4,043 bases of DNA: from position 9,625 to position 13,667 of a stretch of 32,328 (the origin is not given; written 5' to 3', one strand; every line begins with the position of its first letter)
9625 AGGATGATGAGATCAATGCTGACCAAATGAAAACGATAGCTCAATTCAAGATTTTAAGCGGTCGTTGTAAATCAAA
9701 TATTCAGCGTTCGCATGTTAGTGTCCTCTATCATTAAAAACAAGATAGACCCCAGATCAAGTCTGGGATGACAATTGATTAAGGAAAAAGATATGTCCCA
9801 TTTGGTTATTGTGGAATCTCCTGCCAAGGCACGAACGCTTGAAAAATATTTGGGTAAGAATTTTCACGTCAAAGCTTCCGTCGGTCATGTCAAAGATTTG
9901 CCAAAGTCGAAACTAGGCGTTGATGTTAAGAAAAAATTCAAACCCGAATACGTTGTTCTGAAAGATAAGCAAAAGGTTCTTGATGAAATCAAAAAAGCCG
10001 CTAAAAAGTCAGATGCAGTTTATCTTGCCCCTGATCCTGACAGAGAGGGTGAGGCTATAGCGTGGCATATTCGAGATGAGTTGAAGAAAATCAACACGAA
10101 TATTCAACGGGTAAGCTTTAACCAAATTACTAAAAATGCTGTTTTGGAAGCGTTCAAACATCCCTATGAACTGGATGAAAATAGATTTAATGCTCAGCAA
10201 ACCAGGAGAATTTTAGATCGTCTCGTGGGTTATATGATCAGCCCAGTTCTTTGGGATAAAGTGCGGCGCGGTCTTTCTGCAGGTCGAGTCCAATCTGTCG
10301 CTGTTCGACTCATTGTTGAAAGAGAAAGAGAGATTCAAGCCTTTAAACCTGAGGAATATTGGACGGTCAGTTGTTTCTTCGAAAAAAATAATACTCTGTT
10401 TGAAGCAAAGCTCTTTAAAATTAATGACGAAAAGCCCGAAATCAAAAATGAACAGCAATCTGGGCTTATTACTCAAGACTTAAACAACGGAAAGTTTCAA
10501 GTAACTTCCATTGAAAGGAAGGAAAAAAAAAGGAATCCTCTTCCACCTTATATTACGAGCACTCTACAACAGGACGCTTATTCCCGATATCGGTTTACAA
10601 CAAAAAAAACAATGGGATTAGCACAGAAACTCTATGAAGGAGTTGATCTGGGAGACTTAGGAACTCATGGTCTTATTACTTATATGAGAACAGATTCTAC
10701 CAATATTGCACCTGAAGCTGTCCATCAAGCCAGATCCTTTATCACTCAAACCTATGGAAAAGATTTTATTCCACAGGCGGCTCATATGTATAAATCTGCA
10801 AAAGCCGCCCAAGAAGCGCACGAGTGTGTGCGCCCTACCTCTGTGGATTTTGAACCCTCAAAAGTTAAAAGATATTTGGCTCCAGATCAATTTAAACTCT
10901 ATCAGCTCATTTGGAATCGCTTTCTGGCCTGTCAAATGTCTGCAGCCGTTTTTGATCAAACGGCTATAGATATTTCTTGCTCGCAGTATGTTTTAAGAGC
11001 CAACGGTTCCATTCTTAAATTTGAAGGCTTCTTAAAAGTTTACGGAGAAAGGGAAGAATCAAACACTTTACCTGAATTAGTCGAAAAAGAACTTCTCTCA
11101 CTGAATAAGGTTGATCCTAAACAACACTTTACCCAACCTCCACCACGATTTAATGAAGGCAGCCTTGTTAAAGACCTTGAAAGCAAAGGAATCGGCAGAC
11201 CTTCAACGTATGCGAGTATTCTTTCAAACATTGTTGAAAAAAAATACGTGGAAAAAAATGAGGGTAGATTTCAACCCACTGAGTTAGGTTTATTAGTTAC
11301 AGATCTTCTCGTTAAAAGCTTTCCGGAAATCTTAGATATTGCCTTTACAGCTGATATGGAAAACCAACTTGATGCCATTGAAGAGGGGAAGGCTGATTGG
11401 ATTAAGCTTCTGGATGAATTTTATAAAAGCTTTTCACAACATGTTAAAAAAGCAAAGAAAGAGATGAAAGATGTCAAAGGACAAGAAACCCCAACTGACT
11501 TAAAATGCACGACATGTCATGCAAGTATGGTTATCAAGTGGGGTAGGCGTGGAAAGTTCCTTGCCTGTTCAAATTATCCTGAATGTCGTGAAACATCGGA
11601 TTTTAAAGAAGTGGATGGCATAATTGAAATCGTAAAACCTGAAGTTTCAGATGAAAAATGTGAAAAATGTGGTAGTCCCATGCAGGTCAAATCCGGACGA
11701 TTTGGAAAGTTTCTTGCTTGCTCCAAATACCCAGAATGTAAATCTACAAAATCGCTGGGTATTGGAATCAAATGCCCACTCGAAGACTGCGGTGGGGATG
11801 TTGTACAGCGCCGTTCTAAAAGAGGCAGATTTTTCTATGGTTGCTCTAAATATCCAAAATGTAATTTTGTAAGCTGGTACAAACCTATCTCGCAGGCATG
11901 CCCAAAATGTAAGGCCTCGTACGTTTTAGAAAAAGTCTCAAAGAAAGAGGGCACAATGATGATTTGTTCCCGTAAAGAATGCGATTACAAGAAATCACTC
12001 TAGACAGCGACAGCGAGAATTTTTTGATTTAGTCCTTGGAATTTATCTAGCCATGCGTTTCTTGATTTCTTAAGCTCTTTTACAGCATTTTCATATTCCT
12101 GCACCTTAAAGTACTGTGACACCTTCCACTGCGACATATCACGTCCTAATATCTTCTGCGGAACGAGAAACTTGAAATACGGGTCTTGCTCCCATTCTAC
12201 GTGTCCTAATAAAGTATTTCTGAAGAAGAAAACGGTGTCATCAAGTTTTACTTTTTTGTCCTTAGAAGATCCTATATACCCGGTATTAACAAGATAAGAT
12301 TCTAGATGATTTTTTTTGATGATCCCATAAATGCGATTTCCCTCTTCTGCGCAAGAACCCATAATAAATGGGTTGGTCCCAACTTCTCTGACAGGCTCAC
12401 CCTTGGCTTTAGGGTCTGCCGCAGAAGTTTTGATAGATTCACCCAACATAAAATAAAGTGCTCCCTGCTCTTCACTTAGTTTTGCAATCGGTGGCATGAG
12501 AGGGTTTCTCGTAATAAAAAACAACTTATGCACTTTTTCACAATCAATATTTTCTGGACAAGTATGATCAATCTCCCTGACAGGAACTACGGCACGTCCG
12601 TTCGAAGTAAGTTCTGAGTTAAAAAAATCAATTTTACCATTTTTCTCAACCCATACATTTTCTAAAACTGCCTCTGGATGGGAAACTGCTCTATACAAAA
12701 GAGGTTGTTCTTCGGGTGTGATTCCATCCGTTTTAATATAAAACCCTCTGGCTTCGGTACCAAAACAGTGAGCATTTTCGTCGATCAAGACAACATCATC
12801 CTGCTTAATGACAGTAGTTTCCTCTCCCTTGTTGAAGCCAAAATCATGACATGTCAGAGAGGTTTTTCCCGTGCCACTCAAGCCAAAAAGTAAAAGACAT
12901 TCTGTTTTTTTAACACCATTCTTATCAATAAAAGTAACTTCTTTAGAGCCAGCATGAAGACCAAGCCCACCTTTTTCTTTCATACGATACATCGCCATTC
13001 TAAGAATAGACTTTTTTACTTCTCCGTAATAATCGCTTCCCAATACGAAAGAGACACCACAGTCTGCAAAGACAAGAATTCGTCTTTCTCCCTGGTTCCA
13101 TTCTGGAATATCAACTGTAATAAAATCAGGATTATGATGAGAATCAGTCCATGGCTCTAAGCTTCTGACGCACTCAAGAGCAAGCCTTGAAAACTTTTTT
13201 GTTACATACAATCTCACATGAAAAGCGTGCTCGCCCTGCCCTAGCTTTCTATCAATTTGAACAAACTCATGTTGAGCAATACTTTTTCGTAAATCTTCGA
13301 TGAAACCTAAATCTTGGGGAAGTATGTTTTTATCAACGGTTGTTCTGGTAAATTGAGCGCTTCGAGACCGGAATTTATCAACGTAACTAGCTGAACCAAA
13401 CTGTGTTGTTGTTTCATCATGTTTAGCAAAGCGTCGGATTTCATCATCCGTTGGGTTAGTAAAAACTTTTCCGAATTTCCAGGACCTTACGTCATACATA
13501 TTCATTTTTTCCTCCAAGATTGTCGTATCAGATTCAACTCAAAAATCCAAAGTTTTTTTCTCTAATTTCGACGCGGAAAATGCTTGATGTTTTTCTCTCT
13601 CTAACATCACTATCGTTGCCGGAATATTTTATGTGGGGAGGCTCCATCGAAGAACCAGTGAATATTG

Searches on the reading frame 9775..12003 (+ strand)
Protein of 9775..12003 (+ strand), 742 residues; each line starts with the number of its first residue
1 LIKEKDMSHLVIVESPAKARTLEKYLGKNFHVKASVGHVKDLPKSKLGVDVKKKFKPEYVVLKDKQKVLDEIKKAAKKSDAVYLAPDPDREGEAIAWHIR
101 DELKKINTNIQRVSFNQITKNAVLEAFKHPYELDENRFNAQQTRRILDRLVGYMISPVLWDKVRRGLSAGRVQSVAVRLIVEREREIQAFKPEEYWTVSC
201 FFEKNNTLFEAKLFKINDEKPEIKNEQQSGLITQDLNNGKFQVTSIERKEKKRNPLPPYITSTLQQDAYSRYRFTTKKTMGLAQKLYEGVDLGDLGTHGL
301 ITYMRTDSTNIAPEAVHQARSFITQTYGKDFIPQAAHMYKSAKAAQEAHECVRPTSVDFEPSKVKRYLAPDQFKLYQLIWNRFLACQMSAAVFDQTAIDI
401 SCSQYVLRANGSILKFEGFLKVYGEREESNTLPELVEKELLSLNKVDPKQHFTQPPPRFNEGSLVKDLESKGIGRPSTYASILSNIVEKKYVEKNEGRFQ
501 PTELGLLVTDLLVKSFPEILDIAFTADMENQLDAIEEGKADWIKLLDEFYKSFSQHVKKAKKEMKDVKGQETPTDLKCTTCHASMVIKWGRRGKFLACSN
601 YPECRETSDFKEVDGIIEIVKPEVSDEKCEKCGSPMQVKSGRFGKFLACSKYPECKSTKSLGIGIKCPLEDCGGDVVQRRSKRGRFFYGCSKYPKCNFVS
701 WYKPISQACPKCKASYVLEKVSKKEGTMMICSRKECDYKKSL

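Call 9: search_protein_families(library=pfam, proteins=[window:9775-12003:+], max_evalue=0.0001)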
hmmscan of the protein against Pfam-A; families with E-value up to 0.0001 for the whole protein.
window:9775-12003:+ (742 aa): 3 families
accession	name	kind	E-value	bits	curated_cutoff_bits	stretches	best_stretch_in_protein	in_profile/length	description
PF01131.25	Topoisom_bac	-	1.1e-128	430.2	35.1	1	133-546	2-410/411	DNA topoisomerase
PF01396.24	Zn_ribbon_Top1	-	2.5e-41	139.6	32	3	626-661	1-36/39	Topoisomerase DNA binding C4 zinc finger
PF01751.28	Toprim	-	5e-23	81.5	23.1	1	10-118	2-96/96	Toprim domain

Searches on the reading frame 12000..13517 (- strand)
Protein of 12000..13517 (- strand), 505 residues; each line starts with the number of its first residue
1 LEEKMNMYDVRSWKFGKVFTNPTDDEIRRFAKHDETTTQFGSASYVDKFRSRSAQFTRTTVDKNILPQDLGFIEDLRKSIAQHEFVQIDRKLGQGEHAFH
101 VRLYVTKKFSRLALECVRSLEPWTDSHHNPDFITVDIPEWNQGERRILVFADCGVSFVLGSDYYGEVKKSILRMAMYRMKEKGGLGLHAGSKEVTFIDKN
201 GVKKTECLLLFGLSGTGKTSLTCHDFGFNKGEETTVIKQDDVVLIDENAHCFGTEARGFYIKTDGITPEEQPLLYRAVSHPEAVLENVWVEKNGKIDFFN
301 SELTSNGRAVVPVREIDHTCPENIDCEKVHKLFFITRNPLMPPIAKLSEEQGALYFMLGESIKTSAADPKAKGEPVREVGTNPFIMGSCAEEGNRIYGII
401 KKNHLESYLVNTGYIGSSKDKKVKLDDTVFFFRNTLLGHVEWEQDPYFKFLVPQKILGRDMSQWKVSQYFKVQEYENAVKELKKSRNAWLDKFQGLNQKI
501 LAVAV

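Call 8: search_protein_families(library=pfam, proteins=[window:12000-13517:-], max_evalue=0.0001)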
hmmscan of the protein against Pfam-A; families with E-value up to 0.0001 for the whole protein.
window:12000-13517:- (505 aa): 1 family
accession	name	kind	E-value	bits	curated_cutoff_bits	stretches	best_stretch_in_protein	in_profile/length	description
PF01293.25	PEPCK_ATP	-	3.6e-65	220.9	26.5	1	74-458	76-461/465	Phosphoenolpyruvate carboxykinase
